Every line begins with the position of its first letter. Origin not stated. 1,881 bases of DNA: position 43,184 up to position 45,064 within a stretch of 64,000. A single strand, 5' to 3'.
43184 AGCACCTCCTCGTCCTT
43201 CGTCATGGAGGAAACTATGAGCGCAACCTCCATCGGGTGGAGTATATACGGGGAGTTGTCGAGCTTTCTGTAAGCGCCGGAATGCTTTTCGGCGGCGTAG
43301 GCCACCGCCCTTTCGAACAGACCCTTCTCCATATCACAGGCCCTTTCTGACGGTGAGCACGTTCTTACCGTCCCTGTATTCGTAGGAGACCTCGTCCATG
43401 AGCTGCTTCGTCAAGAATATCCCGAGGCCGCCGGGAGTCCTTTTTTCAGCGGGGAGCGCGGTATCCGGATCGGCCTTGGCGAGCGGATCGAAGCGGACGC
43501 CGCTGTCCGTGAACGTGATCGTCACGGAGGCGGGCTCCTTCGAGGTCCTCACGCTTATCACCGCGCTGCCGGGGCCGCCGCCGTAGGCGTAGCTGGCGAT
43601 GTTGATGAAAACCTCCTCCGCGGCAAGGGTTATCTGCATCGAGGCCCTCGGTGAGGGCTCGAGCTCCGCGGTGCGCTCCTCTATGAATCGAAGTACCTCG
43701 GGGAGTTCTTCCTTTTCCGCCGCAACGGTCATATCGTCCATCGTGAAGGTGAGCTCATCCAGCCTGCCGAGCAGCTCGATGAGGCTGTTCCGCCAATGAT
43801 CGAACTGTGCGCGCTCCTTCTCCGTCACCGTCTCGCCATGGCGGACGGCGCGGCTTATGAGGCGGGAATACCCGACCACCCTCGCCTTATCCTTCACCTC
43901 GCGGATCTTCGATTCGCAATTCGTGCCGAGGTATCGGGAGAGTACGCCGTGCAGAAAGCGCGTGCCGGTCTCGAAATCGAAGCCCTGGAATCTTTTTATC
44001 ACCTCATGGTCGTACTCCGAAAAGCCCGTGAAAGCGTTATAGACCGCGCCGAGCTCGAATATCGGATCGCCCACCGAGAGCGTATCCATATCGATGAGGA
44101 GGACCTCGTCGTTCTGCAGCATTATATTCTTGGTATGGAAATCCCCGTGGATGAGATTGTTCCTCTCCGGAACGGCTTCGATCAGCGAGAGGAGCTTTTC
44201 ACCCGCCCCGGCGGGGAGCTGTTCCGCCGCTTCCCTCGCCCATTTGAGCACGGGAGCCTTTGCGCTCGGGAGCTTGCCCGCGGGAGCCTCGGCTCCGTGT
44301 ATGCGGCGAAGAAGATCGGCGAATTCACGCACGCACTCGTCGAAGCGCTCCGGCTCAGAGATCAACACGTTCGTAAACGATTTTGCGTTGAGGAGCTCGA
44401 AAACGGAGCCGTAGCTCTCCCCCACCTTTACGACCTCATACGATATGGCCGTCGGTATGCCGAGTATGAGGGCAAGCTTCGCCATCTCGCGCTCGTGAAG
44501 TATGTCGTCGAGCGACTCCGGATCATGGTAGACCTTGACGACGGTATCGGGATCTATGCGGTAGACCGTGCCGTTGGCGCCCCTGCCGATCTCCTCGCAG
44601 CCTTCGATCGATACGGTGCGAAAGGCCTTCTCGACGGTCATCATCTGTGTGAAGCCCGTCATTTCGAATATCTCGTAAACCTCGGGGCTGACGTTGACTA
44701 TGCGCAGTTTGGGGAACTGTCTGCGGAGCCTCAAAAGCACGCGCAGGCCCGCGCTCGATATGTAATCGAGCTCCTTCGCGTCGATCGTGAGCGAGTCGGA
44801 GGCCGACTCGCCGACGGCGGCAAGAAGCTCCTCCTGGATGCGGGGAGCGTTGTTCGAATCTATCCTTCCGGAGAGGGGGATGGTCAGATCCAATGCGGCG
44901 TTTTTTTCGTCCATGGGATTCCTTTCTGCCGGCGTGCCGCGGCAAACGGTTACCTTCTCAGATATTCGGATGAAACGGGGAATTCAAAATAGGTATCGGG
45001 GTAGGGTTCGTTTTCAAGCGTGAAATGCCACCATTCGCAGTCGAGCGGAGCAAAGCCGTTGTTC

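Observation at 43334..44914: Single polypeptide combining STAS antagonist, protein-kinase-like (APH) domain and RsbW-type HATPase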

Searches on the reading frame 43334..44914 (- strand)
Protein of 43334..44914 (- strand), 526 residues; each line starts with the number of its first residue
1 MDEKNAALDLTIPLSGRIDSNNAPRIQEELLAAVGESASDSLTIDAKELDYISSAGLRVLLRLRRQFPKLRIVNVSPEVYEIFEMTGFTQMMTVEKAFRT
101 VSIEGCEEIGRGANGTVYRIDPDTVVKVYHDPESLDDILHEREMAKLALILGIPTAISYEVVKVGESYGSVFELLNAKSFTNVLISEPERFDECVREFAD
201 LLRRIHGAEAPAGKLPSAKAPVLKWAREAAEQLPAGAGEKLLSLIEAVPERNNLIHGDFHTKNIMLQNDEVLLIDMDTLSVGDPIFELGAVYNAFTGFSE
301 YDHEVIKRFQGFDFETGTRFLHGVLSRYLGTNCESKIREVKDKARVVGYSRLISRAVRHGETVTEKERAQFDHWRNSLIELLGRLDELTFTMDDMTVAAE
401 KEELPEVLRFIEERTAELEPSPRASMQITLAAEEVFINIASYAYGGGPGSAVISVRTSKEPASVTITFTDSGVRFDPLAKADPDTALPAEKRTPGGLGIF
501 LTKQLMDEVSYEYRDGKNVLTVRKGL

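Call 3: search_protein_families(library=pfam, proteins=[window:43334-44914:-], max_evalue=0.01)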
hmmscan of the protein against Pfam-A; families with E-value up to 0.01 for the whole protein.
window:43334-44914:- (526 aa): 7 families
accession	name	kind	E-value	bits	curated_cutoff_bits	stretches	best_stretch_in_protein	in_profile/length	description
PF13581.12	HATPase_c_2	-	1.7e-23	83.4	27.4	1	398-524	2-127/127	Histidine kinase-like ATPase domain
PF01636.29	APH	-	2e-19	70.8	23.2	1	106-307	2-227/239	Phosphotransferase enzyme family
PF01740.26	STAS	-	1.6e-16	60.4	22.6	1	10-98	11-100/106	STAS domain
PF13466.11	STAS_2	-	1.6e-12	47.9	29.2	1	14-88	3-79/80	STAS domain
PF02958.26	EcKL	-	0.00066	19.5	22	1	228-288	190-257/294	Ecdysteroid kinase-like family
PF01163.29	RIO1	-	0.0014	18.8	22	1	235-276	107-148/187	RIO domain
PF19974.5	TCAD9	-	0.0054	16.4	40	0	254-280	299-325/429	Ternary complex associated domain 9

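Call 4: search_protein_families(library=ncbifam, proteins=[window:43334-44914:-], max_evalue=0.01)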
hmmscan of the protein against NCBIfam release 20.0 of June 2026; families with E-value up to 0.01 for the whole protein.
window:43334-44914:- (526 aa): 17 families
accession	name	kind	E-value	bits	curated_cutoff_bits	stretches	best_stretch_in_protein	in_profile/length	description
TIGR02172.1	Fb_sc_TIGR02172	paralog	2.2e-30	106.2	228.2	1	106-295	6-196/226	TIGR02172 family protein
TIGR00377.1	ant_ant_sig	superfamily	1.2e-15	57.3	53.45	1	10-96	14-104/108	anti-sigma factor antagonist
TIGR02886.1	spore_II_AA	equivalog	1.1e-08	35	114.75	1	7-96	7-100/106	anti-sigma F factor antagonist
NF041045.1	RsbA_anti_sig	subfamily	3.5e-08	33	210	1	389-515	176-292/303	anti-sigma factor RsbA family regulatory protein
NF003144.0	PRK04069.1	equivalog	1.5e-06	27.7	145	1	429-520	44-138/161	anti-sigma B factor RsbW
TIGR02906.1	spore_CotS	subfamily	1.8e-05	23.8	172.7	1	244-305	180-242/314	CotS family spore coat protein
NF012171.0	APH_6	equivalog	4.1e-05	23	325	1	189-294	88-198/270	APH(6)-I family aminoglycoside O-phosphotransferase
TIGR01924.1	rsbW_low_gc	equivalog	0.00021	20.7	155.05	1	428-519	43-137/159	anti-sigma B factor RsbW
NF033059.2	APH_3p_I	exception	0.00045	19.7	400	0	254-301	190-238/267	APH(3')-I family aminoglycoside O-phosphotransferase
NF038156.1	lant_syn_V_LxmK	equivalog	0.00055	19.1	315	0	251-291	190-230/347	class V lanthionine synthetase subunit LxmK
TIGR03724.2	arch_bud32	equivalog_domain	0.00077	19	125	1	251-276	103-128/193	KEOPS complex kinase/ATPase Bud32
TIGR01767.2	MTRK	equivalog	0.0013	17.9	275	1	251-293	225-267/401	S-methyl-5-thioribose kinase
TIGR02721.1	ycfN_thiK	equivalog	0.002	17.3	299.45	1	251-295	145-189/256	thiamine kinase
NF008738.0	PRK11768.1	equivalog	0.0021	17.5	194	1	248-285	193-229/327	serine/threonine protein kinase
NF033068.1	APH_3p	equivalog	0.0036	16.8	205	0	239-290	160-214/255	APH(3') family aminoglycoside O-phosphotransferase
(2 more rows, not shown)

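Call 5: find_homologous_proteins(query=window:43334-44914:-, max_evalue=0.00001)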
Query window:43334-44914:- (526 aa): 7116 proteins with E <= 0.00001 among 8000 candidates; the best 120 are listed.
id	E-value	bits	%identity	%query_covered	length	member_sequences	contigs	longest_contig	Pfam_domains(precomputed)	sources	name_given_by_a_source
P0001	0.0e+0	1162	100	100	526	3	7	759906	PF01740.27,PF13581.13,PF01636.30,PF13466.13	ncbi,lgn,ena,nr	ncbi:MAG: anti-sigma factor antagonist [Clostridia bacterium]|nr:anti-sigma factor antagonist [Clost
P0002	7.9e-213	726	62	98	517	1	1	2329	PF01740.27,PF13581.13,PF01636.30,PF13466.13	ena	-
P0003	1.9e-211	721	64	98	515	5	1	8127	PF01740.27,PF13581.13,PF01636.30,PF13466.13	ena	-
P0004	2.0e-209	715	61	98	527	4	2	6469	PF01740.27,PF13581.13,PF01636.30,PF13466.13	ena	-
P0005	1.1e-208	712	59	98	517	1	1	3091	PF01740.27,PF13581.13,PF01636.30,PF13466.13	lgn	-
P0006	1.4e-208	712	61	98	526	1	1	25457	PF01740.27,PF13581.13,PF01636.30,PF13466.13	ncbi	-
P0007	3.7e-208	710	60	98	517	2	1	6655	PF01740.27,PF13581.13,PF01636.30,PF13466.13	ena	-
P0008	4.7e-208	710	60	98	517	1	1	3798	PF01740.27,PF13581.13,PF01636.30,PF13466.13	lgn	-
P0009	1.1e-207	709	59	98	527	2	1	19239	PF01740.27,PF13581.13,PF01636.30,PF13466.13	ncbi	-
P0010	1.3e-207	709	60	98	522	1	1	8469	PF01740.27,PF13581.13,PF01636.30,PF13466.13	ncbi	-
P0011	1.4e-207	708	61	98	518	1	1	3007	PF01740.27,PF13581.13,PF01636.30,PF13466.13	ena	-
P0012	1.8e-207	708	63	98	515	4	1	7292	PF01740.27,PF13581.13,PF01636.30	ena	-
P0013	2.0e-207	708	61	98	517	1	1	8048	PF01740.27,PF13581.13,PF01636.30,PF13466.13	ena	-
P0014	2.2e-207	708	61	98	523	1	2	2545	PF01740.27,PF13581.13,PF01636.30,PF13466.13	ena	-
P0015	3.9e-207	707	60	100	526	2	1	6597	PF01740.27,PF13581.13,PF01636.30,PF13466.13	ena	-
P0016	8.7e-207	706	60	98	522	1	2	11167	PF01740.27,PF13581.13,PF01636.30,PF13466.13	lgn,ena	-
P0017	9.1e-207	706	60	98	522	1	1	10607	PF01740.27,PF13581.13,PF01636.30,PF13466.13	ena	-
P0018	9.1e-207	706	59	98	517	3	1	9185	PF01740.27,PF13581.13,PF01636.30,PF13466.13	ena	-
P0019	9.6e-207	706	62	100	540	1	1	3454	PF01740.27,PF13581.13,PF01636.30,PF13466.13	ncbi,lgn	-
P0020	9.8e-207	706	60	98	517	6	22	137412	PF01740.27,PF13581.13,PF01636.30,PF13466.13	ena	-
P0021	1.6e-206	705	61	98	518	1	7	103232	PF01740.27,PF13581.13,PF01636.30,PF13466.13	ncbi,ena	-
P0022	2.0e-206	705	62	98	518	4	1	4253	PF01740.27,PF13581.13,PF01636.30,PF13466.13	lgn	-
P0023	2.2e-206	705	59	98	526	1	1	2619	PF01740.27,PF13581.13,PF01636.30,PF13466.13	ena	-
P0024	2.5e-206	704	60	98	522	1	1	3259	PF01740.27,PF13581.13,PF01636.30,PF13466.13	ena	-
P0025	2.7e-206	704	60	98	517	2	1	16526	PF01740.27,PF13581.13,PF01636.30,PF13466.13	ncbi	-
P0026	5.0e-206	703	60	98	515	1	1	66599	PF01740.27,PF13581.13,PF01636.30,PF13466.13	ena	-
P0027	5.9e-206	703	62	100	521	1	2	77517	PF01740.27,PF13581.13,PF01636.30,PF13466.13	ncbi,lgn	-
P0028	7.9e-206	703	60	98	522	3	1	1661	PF01740.27,PF13581.13,PF01636.30,PF13466.13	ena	-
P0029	9.0e-206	703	60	98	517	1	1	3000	PF01740.27,PF13581.13,PF01636.30,PF13466.13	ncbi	-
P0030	9.3e-206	702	60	98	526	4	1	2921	PF01740.27,PF13581.13,PF01636.30,PF13466.13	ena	-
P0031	9.6e-206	702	61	98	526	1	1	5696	PF01740.27,PF13581.13,PF01636.30,PF13466.13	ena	-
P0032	1.1e-205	702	59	98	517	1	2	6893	PF01740.27,PF13581.13,PF01636.30,PF13466.13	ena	-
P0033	1.1e-205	702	59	98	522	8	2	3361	PF01740.27,PF13581.13,PF01636.30,PF13466.13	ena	-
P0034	1.3e-205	702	60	98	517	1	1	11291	PF01740.27,PF13581.13,PF01636.30,PF13466.13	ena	-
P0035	1.4e-205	702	60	98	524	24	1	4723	PF01740.27,PF13581.13,PF01636.30,PF13466.13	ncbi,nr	ncbi:MAG: ATP-binding protein [Clostridia bacterium]|nr:ATP-binding protein [Clostridia bacterium]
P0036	1.6e-205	702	61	99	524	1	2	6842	PF01740.27,PF13581.13,PF01636.30,PF13466.13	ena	-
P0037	1.8e-205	702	60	98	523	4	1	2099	PF01740.27,PF13581.13,PF01636.30,PF13466.13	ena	-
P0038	2.3e-205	701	59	98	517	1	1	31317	PF01740.27,PF13581.13,PF01636.30,PF13466.13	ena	-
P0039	2.3e-205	701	61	98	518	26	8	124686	PF01740.27,PF13581.13,PF01636.30,PF13466.13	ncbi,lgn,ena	-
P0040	3.0e-205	701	61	98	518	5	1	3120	PF01740.27,PF13581.13,PF01636.30,PF13466.13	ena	-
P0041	5.3e-205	700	59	98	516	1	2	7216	PF01740.27,PF13581.13,PF01636.30,PF13466.13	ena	-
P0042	5.7e-205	700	59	98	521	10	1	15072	PF01740.27,PF13581.13,PF01636.30,PF13466.13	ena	-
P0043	5.7e-205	700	60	98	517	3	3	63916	PF01740.27,PF13581.13,PF01636.30,PF13466.13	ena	-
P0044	6.1e-205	700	60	98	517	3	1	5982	PF01740.27,PF13581.13,PF01636.30,PF13466.13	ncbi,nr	ncbi:MAG: anti-sigma factor antagonist [Clostridia bacterium]|nr:anti-sigma factor antagonist [Clost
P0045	6.5e-205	700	59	98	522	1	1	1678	PF01740.27,PF13581.13,PF01636.30,PF13466.13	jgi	jgi:uncharacterized protein (TIGR02172 family)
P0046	6.8e-205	700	61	98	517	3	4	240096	PF01740.27,PF13581.13,PF01636.30,PF13466.13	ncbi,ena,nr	ncbi:MAG: ATP-binding protein [Clostridia bacterium]|nr:ATP-binding protein [Clostridia bacterium]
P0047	8.7e-205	699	60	99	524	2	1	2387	PF01740.27,PF13581.13,PF01636.30,PF13466.13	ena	-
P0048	9.5e-205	699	60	98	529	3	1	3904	PF01740.27,PF13581.13,PF01636.30,PF13466.13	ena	-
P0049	9.5e-205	699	58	98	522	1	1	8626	PF01740.27,PF13581.13,PF01636.30,PF13466.13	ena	-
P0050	1.0e-204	699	61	98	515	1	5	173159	PF01740.27,PF13581.13,PF01636.30,PF13466.13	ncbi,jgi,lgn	jgi:uncharacterized protein (TIGR02172 family)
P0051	1.1e-204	699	60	98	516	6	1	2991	PF01740.27,PF13581.13,PF01636.30,PF13466.13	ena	-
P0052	1.1e-204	699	60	98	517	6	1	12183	PF01740.27,PF13581.13,PF01636.30,PF13466.13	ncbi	-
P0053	1.3e-204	699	60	98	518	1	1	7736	PF01740.27,PF13581.13,PF01636.30,PF13466.13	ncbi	-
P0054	1.7e-204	698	58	98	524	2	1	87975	PF01740.27,PF13581.13,PF01636.30,PF13466.13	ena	-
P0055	1.7e-204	698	59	99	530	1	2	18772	PF01740.27,PF13581.13,PF01636.30,PF13466.13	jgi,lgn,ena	-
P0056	2.6e-204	698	59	100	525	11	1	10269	PF01740.27,PF13581.13,PF01636.30,PF13466.13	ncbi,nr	ncbi:MAG: ATP-binding protein [Lachnospiraceae bacterium]|nr:ATP-binding protein [Lachnospiraceae ba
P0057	2.9e-204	698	60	98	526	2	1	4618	PF01740.27,PF13581.13,PF01636.30,PF13466.13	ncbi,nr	ncbi:MAG: ATP-binding protein [Clostridia bacterium]|nr:ATP-binding protein [Clostridia bacterium]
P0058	3.3e-204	697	59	98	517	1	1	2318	PF01740.27,PF13581.13,PF01636.30,PF13466.13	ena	-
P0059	3.3e-204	697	59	98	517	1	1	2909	PF01740.27,PF13581.13,PF01636.30,PF13466.13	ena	-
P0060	4.5e-204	697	60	98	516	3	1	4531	PF01740.27,PF13581.13,PF01636.30,PF13466.13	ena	-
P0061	4.5e-204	697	60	98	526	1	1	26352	PF01740.27,PF13581.13,PF01636.30,PF13466.13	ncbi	-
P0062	5.4e-204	697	60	98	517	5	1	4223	PF01740.27,PF13581.13,PF01636.30,PF13466.13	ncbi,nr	ncbi:MAG: ATP-binding protein [Clostridia bacterium]|nr:ATP-binding protein [Clostridia bacterium]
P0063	5.5e-204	697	60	98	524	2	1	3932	PF01740.27,PF13581.13,PF01636.30,PF13466.13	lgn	-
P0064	5.7e-204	697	58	100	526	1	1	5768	PF01740.27,PF13581.13,PF01636.30,PF13466.13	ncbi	-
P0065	1.0e-203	696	58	100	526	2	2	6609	PF01740.27,PF13581.13,PF01636.30,PF13466.13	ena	-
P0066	1.0e-203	696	59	98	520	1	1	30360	PF01740.27,PF13581.13,PF01636.30,PF13466.13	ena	-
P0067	1.0e-203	696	59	98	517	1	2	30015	PF01740.27,PF13581.13,PF01636.30,PF13466.13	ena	-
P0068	1.2e-203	695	59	98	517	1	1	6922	PF01740.27,PF13581.13,PF01636.30,PF13466.13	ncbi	-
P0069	1.2e-203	695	60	98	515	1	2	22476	PF01740.27,PF13581.13,PF01636.30,PF13466.13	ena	-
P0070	1.2e-203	695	60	100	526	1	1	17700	PF01740.27,PF13581.13,PF01636.30,PF13466.13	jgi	jgi:uncharacterized protein (TIGR02172 family)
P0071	1.3e-203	695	59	98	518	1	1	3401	PF01740.27,PF13581.13,PF01636.30,PF13466.13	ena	-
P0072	1.3e-203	695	60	100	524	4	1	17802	PF01740.27,PF13581.13,PF01636.30,PF13466.13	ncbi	-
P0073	1.5e-203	695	58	98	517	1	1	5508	PF01740.27,PF13581.13,PF01636.30,PF13466.13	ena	-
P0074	1.5e-203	695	58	98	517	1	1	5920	PF01740.27,PF13581.13,PF01636.30,PF13466.13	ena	-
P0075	1.6e-203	695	59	98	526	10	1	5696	PF01740.27,PF13581.13,PF01636.30,PF13466.13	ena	-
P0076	1.6e-203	695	60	98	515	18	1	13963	PF01740.27,PF13581.13,PF01636.30,PF13466.13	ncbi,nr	ncbi:MAG: ATP-binding protein [Clostridia bacterium]|nr:ATP-binding protein [Clostridia bacterium]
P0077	1.7e-203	695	60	98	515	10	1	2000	PF01740.27,PF13581.13,PF01636.30,PF13466.13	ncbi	-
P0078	2.3e-203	695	59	98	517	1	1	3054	PF01740.27,PF13581.13,PF01636.30,PF13466.13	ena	-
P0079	2.3e-203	695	58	98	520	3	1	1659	PF01740.27,PF13581.13,PF01636.30,PF13466.13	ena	-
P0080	2.5e-203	694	60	98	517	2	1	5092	PF01740.27,PF13581.13,PF01636.30,PF13466.13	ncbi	-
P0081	2.8e-203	694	61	98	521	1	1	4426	PF01740.27,PF13581.13,PF01636.30,PF13466.13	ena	-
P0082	3.7e-203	694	60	98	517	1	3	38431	PF01740.27,PF13581.13,PF01636.30,PF13466.13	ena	-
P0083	4.7e-203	694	60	98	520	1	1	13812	PF01740.27,PF13581.13,PF01636.30,PF13466.13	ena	-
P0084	4.7e-203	694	60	98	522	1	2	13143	PF01740.27,PF13581.13,PF01636.30,PF13466.13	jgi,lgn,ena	-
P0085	5.3e-203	693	58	98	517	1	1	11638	PF01740.27,PF13581.13,PF01636.30,PF13466.13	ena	-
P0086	5.3e-203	693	58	98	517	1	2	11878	PF01740.27,PF13581.13,PF01636.30,PF13466.13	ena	-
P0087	6.0e-203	693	60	98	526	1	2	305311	PF01740.27,PF13581.13,PF01636.30,PF13466.13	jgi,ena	-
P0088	6.7e-203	693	60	98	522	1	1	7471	PF01740.27,PF13581.13,PF01636.30,PF13466.13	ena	-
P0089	6.9e-203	693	60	98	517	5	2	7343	PF01740.27,PF13581.13,PF01636.30,PF13466.13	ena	-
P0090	7.2e-203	693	59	98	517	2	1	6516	PF01740.27,PF13581.13,PF01636.30,PF13466.13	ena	-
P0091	7.2e-203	693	58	98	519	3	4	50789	PF01740.27,PF13581.13,PF01636.30,PF13466.13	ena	-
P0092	7.5e-203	693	58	98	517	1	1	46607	PF01740.27,PF13581.13,PF01636.30,PF13466.13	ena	-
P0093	7.6e-203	693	58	98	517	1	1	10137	PF01740.27,PF13581.13,PF01636.30,PF13466.13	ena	-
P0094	7.8e-203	693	58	98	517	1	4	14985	PF01740.27,PF13581.13,PF01636.30,PF13466.13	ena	-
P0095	8.9e-203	693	59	98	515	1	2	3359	PF01740.27,PF13581.13,PF01636.30,PF13466.13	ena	-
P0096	9.0e-203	693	60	98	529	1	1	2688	PF01740.27,PF13581.13,PF01636.30,PF13466.13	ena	-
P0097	9.8e-203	692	60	98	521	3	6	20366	PF01740.27,PF13581.13,PF01636.30,PF13466.13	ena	-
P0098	1.0e-202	692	59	98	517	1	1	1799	PF01740.27,PF13581.13,PF01636.30,PF13466.13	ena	-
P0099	1.0e-202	692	58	98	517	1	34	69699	PF01740.27,PF13581.13,PF01636.30,PF13466.13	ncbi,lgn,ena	-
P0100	1.1e-202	692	59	98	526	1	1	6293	PF01740.27,PF13581.13,PF01636.30,PF13466.13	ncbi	-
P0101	1.3e-202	692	60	98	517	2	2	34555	PF01740.27,PF13581.13,PF01636.30,PF13466.13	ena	-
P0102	1.3e-202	692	59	98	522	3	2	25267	PF01740.27,PF13581.13,PF01636.30,PF13466.13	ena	-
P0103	1.4e-202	692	58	98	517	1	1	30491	PF01740.27,PF13581.13,PF01636.30,PF13466.13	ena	-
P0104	1.5e-202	692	59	98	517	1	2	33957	PF01740.27,PF13581.13,PF01636.30,PF13466.13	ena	-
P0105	1.5e-202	692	59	98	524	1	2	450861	PF01740.27,PF13581.13,PF01636.30,PF13466.13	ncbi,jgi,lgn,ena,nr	ncbi:MAG: STAS domain-containing protein [Ruminococcaceae bacterium]|nr:STAS domain-containing prote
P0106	1.7e-202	692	59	98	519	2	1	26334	PF01740.27,PF13581.13,PF01636.30,PF13466.13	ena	-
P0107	1.7e-202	692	59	98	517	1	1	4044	PF01740.27,PF13581.13,PF01636.30,PF13466.13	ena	-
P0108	1.8e-202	692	59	98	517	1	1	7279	PF01740.27,PF13581.13,PF01636.30,PF13466.13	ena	-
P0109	1.8e-202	692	59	98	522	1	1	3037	PF01740.27,PF13581.13,PF01636.30,PF13466.13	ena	-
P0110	2.0e-202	691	58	100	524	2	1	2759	PF01740.27,PF13581.13,PF01636.30,PF13466.13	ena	-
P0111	2.0e-202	691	60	98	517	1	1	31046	PF01740.27,PF13581.13,PF01636.30,PF13466.13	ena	-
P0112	2.2e-202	691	59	98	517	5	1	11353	PF01740.27,PF13581.13,PF01636.30,PF13466.13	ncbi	-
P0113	2.2e-202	691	59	98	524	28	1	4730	PF01740.27,PF13581.13,PF01636.30,PF13466.13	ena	-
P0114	2.3e-202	691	60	98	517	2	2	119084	PF01740.27,PF13581.13,PF01636.30,PF13466.13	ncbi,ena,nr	ncbi:MAG: ATP-binding protein [Lachnospiraceae bacterium]|nr:ATP-binding protein [Lachnospiraceae ba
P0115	2.6e-202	691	59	98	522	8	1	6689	PF01740.27,PF13581.13,PF01636.30,PF13466.13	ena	-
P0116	2.9e-202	691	60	98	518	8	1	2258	PF01740.27,PF13581.13,PF01636.30,PF13466.13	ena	-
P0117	3.0e-202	691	58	98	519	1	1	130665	PF01740.27,PF13581.13,PF01636.30,PF13466.13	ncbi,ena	-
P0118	3.0e-202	691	59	98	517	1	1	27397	PF01740.27,PF13581.13,PF01636.30,PF13466.13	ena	-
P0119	3.1e-202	691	60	98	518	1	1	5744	PF01740.27,PF13581.13,PF01636.30,PF13466.13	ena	-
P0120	3.6e-202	691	59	100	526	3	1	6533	PF01740.27,PF13581.13,PF01636.30,PF13466.13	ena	-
